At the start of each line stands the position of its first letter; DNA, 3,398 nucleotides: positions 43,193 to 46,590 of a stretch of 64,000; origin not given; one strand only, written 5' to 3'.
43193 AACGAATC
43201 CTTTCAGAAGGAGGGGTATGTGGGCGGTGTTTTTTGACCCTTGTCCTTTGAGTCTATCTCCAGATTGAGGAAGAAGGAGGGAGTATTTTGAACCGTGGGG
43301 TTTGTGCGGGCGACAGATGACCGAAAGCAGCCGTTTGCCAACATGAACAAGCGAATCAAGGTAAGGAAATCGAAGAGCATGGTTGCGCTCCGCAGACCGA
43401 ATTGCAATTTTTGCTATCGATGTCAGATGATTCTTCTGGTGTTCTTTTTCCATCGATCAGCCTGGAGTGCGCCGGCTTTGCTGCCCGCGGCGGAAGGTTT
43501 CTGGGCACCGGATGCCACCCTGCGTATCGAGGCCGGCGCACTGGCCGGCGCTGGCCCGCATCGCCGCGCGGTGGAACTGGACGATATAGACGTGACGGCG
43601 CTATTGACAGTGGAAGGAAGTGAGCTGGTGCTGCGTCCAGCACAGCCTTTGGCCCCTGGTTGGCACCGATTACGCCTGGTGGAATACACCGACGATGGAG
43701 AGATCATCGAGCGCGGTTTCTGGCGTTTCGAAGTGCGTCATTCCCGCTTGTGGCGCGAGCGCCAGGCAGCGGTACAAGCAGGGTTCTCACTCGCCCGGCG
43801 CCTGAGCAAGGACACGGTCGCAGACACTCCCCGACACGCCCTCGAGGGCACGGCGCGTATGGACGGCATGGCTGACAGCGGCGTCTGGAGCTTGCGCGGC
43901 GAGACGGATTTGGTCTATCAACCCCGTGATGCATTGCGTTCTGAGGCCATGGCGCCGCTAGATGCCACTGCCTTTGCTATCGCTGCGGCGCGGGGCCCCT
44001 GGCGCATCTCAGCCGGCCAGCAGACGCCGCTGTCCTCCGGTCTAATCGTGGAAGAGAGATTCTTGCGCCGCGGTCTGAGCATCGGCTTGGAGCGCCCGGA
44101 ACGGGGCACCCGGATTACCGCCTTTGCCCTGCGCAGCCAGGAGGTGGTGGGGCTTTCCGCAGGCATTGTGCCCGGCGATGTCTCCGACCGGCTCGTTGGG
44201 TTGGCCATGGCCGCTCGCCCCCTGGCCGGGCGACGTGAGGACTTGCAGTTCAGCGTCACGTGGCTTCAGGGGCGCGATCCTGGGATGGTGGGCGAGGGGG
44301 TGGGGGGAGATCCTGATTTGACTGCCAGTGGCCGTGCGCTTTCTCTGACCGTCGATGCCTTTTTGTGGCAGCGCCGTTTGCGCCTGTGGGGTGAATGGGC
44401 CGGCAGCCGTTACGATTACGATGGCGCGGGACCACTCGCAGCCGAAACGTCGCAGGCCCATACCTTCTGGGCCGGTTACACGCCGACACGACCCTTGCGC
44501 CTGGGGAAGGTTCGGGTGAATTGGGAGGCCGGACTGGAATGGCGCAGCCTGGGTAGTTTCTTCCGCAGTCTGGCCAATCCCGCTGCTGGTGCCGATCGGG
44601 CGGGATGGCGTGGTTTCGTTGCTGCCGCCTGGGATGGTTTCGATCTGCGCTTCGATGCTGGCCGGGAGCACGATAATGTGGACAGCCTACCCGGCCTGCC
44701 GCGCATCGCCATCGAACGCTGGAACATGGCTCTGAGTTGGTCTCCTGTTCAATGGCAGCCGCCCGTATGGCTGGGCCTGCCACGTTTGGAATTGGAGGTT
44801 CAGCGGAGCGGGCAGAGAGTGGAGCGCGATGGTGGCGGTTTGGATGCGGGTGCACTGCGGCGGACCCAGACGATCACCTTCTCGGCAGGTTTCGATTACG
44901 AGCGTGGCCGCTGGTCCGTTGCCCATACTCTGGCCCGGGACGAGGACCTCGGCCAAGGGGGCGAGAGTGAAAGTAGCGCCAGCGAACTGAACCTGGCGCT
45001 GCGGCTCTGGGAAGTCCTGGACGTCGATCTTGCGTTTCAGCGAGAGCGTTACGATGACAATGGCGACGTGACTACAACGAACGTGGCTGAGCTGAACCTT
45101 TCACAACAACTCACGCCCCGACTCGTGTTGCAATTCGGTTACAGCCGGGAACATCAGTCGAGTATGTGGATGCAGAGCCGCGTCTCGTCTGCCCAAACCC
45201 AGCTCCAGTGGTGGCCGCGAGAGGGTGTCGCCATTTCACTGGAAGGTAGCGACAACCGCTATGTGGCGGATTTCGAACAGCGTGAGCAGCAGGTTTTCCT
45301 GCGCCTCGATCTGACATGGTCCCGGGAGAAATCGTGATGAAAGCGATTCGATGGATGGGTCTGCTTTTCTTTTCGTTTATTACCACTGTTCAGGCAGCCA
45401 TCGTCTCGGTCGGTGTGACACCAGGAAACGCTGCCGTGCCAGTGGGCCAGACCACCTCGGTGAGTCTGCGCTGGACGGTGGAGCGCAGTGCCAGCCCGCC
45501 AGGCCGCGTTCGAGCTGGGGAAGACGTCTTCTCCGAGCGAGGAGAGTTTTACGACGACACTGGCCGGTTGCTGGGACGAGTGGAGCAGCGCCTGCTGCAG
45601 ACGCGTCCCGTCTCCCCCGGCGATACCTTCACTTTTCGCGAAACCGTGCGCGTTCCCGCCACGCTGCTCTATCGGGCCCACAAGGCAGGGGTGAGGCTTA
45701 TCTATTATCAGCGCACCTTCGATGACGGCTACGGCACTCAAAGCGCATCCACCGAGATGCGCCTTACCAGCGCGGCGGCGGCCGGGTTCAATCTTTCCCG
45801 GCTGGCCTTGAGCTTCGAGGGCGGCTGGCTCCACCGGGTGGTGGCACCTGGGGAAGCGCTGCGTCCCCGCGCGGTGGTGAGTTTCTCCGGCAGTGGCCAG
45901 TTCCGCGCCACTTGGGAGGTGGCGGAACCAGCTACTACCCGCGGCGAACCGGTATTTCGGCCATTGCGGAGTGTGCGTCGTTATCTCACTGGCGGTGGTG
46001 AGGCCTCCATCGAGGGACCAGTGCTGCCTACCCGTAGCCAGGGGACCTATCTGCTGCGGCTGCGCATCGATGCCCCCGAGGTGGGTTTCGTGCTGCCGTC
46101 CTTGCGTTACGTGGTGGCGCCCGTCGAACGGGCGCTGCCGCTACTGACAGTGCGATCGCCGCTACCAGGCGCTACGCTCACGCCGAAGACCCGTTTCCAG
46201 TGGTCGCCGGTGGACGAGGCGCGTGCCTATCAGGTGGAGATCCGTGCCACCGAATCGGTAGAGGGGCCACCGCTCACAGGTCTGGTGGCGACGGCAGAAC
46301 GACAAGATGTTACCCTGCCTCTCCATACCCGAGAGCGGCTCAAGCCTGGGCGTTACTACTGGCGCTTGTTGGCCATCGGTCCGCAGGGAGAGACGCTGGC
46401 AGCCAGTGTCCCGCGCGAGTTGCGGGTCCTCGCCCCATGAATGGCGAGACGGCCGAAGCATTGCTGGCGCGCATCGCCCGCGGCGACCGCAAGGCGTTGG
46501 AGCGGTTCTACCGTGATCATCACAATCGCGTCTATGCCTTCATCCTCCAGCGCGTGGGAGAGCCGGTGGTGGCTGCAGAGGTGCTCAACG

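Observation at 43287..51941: Uncharacterised envelope module: OM barrel + secreted beta protein + ECF sigma + zinc anti-sigma + coupled S8 subtilase, then a Cys-rich protein and an FG-GAP lipoprotein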

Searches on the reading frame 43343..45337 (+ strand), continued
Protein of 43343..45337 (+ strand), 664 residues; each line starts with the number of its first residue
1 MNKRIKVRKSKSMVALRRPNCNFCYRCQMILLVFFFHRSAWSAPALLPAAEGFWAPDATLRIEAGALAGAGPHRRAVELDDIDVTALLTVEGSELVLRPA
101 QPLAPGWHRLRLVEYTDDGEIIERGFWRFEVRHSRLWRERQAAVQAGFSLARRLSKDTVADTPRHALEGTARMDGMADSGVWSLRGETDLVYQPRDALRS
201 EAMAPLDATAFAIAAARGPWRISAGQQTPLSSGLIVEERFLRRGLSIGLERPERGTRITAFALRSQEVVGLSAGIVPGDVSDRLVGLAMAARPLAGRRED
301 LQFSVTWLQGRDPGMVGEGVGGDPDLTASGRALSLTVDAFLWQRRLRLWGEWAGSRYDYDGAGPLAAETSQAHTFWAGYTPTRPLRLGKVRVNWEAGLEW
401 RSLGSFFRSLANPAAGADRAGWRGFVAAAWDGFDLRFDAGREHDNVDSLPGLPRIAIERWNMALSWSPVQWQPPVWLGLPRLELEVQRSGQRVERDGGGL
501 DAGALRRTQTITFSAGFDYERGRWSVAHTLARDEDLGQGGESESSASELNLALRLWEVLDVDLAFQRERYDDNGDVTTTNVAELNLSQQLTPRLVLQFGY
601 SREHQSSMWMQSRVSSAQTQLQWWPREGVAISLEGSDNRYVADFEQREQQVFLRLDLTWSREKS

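Call 30: fold_search(model_id=the predicted structure, library=pdb)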
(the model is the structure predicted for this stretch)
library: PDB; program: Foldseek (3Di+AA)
matches with E <= 10: 816; with E <= 0.001: 212
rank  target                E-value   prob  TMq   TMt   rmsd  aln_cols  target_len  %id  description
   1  6r2q_B                8.3e-09  1.00  0.43  0.43  13.4       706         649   10  Structure of the Mtr complex (released 2020-04-22)
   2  9fy9_D                1.7e-08  1.00  0.39  0.37  15.0       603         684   10  Cryo-EM structure of the type 1 chaperone-usher pilus FimD-tip complex (FimDHGFC) - Conformer 1 (released 2025-06-04)
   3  3rfz_B                5.3e-08  1.00  0.36  0.31  15.3       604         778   11  Crystal structure of the FimD usher bound to its cognate FimC:FimH substrate (released 2011-06-01)
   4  3rfz_E                1.3e-07  1.00  0.39  0.33  14.7       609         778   11  Crystal structure of the FimD usher bound to its cognate FimC:FimH substrate (released 2011-06-01)
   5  9fw9_D                4.0e-07  1.00  0.37  0.35  15.5       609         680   11  Cryo-EM structure of the type 1 pilus assembly platform as part of the FimA-bound chaperone-usher pilus complex (FimDH (released 2025-06-04)
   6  6cd2_C                6.4e-07  1.00  0.28  0.25  15.3       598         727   10  Crystal structure of the PapC usher bound to the chaperone-adhesin PapD-PapG (released 2018-10-03)
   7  9bog_D                2.0e-06  1.00  0.37  0.31  15.5       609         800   10  Structural basis for adhesin secretion by the outer-membrane usher in type 1 pili (released 2024-10-09)
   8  7omm_A                3.2e-06  1.00  0.26  0.24  21.1       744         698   11  Cryo-EM structure of N. gonorhoeae LptDE in complex with ProMacrobodies (MBPs have not been built de novo) (released 2022-05-04)
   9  2vqi_B                3.4e-06  1.00  0.31  0.38  14.0       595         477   10  Structure of the P pilus usher (PapC) translocation pore (released 2008-05-27)
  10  5ldv                  4.1e-06  1.00  0.20  0.28  19.4       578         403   10  Crystal Structures of MOMP from Campylobacter jejuni (released 2016-10-26)
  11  8jto                  4.9e-06  1.00  0.23  0.38  14.4       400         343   11  Outer membrane porin of Burkholderia pseudomallei (BpsOmp38) in complex with ceftazidime (released 2024-06-26)
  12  2fgq                  4.9e-06  1.00  0.23  0.39  15.2       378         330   11  High resolution X-ray structure of Omp32 in complex with malate (released 2006-01-31)
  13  4rdt_A                5.2e-06  1.00  0.33  0.33  12.8       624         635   11  Structure of the bacterial Zn-transporter ZnuD from Neisseria meningitidis (flexible conformation bound to a zinc ion) (released 2015-08-19)
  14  3jty_C                5.7e-06  1.00  0.22  0.30  14.3       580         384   12  Crystal structure of a BenF-like porin from Pseudomonas fluorescens Pf-5 (released 2009-10-20)
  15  4rdt_B                5.9e-06  1.00  0.33  0.33  14.1       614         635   10  Structure of the bacterial Zn-transporter ZnuD from Neisseria meningitidis (flexible conformation bound to a zinc ion) (released 2015-08-19)
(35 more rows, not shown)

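Call 46: search_protein_families(library=pfam, proteins=[L003:15942-16586:+, L003:16637-18394:+, L009:8453-9766:-, L017:3026-4372:-, L017:1051-1890:-, L018:9167-9769:+, L023:9338-9811:+, L029:16895-17224:+, L006:7524-8357:-, L037:18764-19576:+], max_evalue=0.01)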
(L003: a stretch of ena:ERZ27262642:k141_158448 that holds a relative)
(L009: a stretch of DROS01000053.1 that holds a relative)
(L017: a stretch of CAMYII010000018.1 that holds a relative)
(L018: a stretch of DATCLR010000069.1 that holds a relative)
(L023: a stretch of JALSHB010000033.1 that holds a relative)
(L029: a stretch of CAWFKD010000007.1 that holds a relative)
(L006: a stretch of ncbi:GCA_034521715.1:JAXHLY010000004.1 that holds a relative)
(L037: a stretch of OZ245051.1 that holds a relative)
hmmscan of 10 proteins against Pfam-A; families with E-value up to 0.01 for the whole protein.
L003:15942-16586:+ (214 aa): 0 families

L003:16637-18394:+ (585 aa): 3 families
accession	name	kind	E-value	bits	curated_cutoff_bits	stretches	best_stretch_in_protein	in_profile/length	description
PF13229.12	Beta_helix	-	1.2e-08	35.2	25.9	1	232-299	8-69/158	Right handed beta helix region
PF05048.19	NosD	-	0.00064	19.7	23.6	1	234-297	92-153/212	Periplasmic copper-binding protein (NosD)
PF12708.12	Pect-lyase_RHGA_epim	-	0.0079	16.4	27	0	48-96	10-64/213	Rhamnogalacturonase A/epimerase, pectate lyase-like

L009:8453-9766:- (437 aa): 0 families

L017:3026-4372:- (448 aa): 2 families
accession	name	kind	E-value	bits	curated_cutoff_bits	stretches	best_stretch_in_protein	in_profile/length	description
PF17164.10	DUF5122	-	3.5e-66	219.6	27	6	256-288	3-36/36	Domain of unknown function (DUF5122) beta-propeller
PF00400.38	WD40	-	0.00039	21.3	27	0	236-268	2-34/39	WD domain, G-beta repeat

L017:1051-1890:- (279 aa): 0 families

L018:9167-9769:+ (200 aa): 0 families

L023:9338-9811:+ (157 aa): 0 families

L029:16895-17224:+ (109 aa): 0 families

L006:7524-8357:- (277 aa): 1 family
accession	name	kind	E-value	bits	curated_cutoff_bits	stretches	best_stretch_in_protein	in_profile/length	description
PF06273.16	eIF-4B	-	0.0048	16.4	28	1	41-106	35-102/502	Plant specific eukaryotic initiation factor 4B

L037:18764-19576:+ (271 aa): 1 family
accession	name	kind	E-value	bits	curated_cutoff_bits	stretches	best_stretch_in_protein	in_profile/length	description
PF07705.17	CARDB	-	5.1e-05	23.9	22.7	1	107-142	65-100/101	CARDB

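Call 64: search_protein_families(library=pfam, proteins=[L037:14719-15789:-, L037:15874-18537:-, L037:19581-20006:+, L037:7906-8820:-, L037:6614-7825:-, L037:9045-9464:-, L037:20185-21054:-, L010:1706-2497:-, L035:82-531:-], max_evalue=0.001)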
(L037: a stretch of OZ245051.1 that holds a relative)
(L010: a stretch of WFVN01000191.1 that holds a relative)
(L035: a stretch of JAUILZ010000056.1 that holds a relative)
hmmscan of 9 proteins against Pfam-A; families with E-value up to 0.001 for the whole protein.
L037:14719-15789:- (356 aa): 1 family
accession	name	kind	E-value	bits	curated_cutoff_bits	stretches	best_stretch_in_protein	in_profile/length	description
PF07705.17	CARDB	-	3.4e-29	101.5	22.7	2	238-335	2-100/101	CARDB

L037:15874-18537:- (887 aa): 1 family
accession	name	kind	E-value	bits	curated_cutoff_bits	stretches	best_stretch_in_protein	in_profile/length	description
PF07705.17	CARDB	-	4.8e-07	30.4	22.7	1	764-844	18-97/101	CARDB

L037:19581-20006:+ (141 aa): 0 families

L037:7906-8820:- (304 aa): 0 families

L037:6614-7825:- (403 aa): 6 families
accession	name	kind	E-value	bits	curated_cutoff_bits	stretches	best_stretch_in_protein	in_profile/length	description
PF00069.31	Pkinase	-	3.2e-51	174.7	31.7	1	2-237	16-253/263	Protein kinase domain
PF07714.23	PK_Tyr_Ser-Thr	-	4.8e-37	128.1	23.1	1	10-235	28-248/258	Protein tyrosine and serine/threonine kinase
PF00027.35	cNMP_binding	-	8.5e-15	54.9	27.5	1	293-372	2-84/89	Cyclic nucleotide-binding domain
PF03109.22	ABC1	-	2.1e-06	27.5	22.9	1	62-142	141-220/244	ABC1 atypical kinase-like domain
PF14531.12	Kinase-like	-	3.9e-05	23.5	25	1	104-194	160-256/289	Kinase-like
PF01636.29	APH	-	9.4e-05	22.7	23.2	0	99-140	158-201/239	Phosphotransferase enzyme family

L037:9045-9464:- (139 aa): 0 families

L037:20185-21054:- (289 aa): 1 family
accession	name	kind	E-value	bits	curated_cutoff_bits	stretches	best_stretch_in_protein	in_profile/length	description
PF03690.18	MYG1_exonuc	-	1.5e-79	268.3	22.1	1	5-287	1-318/318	Uncharacterised protein family (UPF0160)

L010:1706-2497:- (263 aa): 0 families

L035:82-531:- (149 aa): 0 families

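Call 79: search_protein_families(library=padloc, proteins=[window:43379-45337:+], max_evalue=0.001)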
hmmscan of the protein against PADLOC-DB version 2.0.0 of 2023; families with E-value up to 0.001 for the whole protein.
window:43379-45337:+ (652 aa): 0 families

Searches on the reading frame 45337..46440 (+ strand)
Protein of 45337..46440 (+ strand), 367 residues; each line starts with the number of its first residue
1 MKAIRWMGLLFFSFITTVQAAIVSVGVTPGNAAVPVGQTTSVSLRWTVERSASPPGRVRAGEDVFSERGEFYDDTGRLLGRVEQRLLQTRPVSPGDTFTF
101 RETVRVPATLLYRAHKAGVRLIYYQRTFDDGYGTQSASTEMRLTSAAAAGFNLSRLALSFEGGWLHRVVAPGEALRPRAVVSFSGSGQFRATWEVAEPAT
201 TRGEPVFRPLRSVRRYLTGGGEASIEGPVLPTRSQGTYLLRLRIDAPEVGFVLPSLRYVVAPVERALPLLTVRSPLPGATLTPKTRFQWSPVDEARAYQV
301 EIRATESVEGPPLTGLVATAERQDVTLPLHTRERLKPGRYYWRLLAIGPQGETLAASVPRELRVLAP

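Call 3: search_protein_families(library=pfam, proteins=[window:45337-46440:+], max_evalue=0.1)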
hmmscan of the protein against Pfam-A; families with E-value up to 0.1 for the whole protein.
window:45337-46440:+ (367 aa): 1 family
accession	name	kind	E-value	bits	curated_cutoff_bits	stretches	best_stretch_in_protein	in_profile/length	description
PF00795.27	CN_hydrolase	-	0.062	13.1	23.2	0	302-356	57-105/256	Carbon-nitrogen hydrolase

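Call 4: search_protein_families(library=ncbifam, proteins=[window:45337-46440:+], max_evalue=0.1)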
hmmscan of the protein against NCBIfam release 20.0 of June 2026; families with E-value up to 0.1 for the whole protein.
window:45337-46440:+ (367 aa): 0 families

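Call 59: search_solved_structures(query=A4, max_evalue=1)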
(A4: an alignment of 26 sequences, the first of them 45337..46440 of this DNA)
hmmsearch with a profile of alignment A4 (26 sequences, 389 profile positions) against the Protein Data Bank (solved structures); distinct sequences matched with E-value up to 1: 8.
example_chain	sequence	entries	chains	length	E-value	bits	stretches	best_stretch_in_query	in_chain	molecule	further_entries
8q6t_I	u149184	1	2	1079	2.6e-06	29.8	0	327-389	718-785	Titin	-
8g4l_bm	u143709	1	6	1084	0.01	18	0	346-389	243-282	Titin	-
3lpw_A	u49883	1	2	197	0.14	14.2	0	346-389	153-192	A77-A78 domain from Titin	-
1k85_A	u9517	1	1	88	0.18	13.9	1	329-383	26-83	CHITINASE A1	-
8bvo_A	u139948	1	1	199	0.23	13.5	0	355-377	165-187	Titin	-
5j7k_A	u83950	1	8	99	0.42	12.7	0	352-377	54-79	FN3con-a-lys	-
2evv_A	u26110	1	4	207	0.65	12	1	291-314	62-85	hypothetical protein HP0218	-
8bxr_A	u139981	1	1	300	0.66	12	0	355-377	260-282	Titin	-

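Call 79: search_protein_families(library=padloc, proteins=[window:45337-46440:+], max_evalue=0.001)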
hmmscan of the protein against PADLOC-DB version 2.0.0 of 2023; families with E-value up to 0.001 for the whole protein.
window:45337-46440:+ (367 aa): 0 families
